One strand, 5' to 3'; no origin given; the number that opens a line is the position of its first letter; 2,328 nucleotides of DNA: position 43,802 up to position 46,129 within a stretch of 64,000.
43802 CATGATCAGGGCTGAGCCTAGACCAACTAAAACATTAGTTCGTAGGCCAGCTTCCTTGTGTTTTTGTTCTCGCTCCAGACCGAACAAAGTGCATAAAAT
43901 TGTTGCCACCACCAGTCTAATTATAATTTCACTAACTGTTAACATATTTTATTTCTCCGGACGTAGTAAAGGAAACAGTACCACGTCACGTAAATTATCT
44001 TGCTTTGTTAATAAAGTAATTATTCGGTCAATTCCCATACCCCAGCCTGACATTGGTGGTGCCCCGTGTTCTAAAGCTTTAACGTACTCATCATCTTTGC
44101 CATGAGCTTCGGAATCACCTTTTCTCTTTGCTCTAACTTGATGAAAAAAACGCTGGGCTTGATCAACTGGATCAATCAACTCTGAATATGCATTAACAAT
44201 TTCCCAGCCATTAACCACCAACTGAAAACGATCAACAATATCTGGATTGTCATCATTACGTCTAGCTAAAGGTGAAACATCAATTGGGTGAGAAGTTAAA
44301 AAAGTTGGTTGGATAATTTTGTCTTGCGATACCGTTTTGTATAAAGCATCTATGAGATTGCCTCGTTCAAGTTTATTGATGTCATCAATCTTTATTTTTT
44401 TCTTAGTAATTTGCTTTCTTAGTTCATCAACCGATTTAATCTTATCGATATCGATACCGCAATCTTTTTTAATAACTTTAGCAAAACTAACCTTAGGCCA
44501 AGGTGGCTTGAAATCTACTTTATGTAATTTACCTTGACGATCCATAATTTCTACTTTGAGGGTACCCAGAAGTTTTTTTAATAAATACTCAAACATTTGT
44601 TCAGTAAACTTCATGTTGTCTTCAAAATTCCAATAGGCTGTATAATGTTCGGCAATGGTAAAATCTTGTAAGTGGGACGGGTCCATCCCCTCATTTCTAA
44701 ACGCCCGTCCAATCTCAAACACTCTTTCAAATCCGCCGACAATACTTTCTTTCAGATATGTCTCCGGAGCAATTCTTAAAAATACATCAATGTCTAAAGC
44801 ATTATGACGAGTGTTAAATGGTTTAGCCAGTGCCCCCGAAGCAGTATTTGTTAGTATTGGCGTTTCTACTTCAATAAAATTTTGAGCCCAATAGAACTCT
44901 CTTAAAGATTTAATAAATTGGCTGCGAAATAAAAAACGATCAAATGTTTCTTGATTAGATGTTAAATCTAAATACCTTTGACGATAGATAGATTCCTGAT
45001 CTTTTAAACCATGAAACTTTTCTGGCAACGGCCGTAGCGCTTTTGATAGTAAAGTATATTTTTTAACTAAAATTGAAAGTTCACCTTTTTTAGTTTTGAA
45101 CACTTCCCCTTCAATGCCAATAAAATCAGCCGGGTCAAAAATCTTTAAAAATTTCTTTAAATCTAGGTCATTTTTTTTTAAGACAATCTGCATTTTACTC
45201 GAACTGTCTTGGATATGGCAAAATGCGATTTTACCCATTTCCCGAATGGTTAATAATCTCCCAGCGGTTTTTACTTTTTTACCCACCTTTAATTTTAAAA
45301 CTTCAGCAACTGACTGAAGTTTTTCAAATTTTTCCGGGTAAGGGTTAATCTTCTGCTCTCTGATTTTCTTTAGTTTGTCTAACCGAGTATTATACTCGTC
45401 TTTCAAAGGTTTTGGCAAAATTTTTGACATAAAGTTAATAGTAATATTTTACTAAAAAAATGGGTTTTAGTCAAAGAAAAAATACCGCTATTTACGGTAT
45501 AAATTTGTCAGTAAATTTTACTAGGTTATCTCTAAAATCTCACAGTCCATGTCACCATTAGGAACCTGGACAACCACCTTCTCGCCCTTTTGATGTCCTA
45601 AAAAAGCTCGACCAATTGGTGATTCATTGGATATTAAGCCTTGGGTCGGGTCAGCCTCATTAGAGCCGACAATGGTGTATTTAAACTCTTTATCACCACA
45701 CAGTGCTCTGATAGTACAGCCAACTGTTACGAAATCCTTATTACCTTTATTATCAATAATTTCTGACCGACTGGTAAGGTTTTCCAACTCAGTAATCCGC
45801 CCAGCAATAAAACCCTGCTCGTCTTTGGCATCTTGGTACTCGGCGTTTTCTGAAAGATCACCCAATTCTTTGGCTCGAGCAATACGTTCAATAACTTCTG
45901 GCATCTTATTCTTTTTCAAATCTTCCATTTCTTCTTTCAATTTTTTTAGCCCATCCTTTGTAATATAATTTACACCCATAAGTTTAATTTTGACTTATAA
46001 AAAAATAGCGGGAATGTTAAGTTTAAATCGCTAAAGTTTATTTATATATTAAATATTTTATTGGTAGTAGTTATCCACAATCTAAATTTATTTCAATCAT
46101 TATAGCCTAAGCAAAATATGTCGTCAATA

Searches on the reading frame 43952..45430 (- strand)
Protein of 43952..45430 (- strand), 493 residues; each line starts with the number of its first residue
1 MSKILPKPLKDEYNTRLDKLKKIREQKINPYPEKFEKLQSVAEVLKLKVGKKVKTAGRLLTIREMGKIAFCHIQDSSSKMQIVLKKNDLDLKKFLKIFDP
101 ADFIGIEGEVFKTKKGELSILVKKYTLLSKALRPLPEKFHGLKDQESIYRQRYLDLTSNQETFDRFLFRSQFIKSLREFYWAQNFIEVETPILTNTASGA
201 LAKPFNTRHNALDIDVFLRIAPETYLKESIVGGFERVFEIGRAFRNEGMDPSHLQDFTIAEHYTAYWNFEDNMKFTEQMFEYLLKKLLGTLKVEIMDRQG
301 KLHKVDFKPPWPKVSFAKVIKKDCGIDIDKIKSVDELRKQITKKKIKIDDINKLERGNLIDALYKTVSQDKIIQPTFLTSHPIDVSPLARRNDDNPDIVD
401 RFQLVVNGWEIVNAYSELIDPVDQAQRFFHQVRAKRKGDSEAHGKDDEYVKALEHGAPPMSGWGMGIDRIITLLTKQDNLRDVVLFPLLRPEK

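Call 85: search_protein_families(library=pfam, max_evalue=0.001, proteins=[window:43952-45430:-])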
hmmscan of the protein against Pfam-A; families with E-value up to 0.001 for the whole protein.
window:43952-45430:- (493 aa): 3 families
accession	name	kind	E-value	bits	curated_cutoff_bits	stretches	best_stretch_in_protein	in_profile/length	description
PF00152.25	tRNA-synt_2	-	1.3e-77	261.4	25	1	145-488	2-306/308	tRNA synthetases class II (D, K and N)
PF01336.31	tRNA_anti-codon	-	9.5e-15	54.7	27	1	53-128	1-75/75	OB-fold nucleic acid binding domain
PF01409.25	tRNA-synt_2d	-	1.7e-05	24.9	19.8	0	236-289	104-155/246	tRNA synthetases class II core domain (F)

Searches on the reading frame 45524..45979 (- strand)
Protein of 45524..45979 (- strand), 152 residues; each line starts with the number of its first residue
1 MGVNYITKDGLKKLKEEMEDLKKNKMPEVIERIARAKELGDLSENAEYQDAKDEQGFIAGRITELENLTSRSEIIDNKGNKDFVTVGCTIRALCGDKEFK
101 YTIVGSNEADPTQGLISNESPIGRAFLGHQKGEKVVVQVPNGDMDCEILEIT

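Call 85: search_protein_families(library=pfam, max_evalue=0.001, proteins=[window:45524-45979:-])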
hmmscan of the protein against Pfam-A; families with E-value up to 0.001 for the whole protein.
window:45524-45979:- (152 aa): 2 families
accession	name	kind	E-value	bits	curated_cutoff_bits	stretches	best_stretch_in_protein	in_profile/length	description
PF03449.20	GreA_GreB_N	-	2.7e-26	92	24.5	1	4-74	1-71/71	Transcription elongation factor, N-terminal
PF01272.25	GreA_GreB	-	1.1e-22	80.3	26.9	1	81-152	3-76/77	Transcription elongation factor, GreA/GreB, C-term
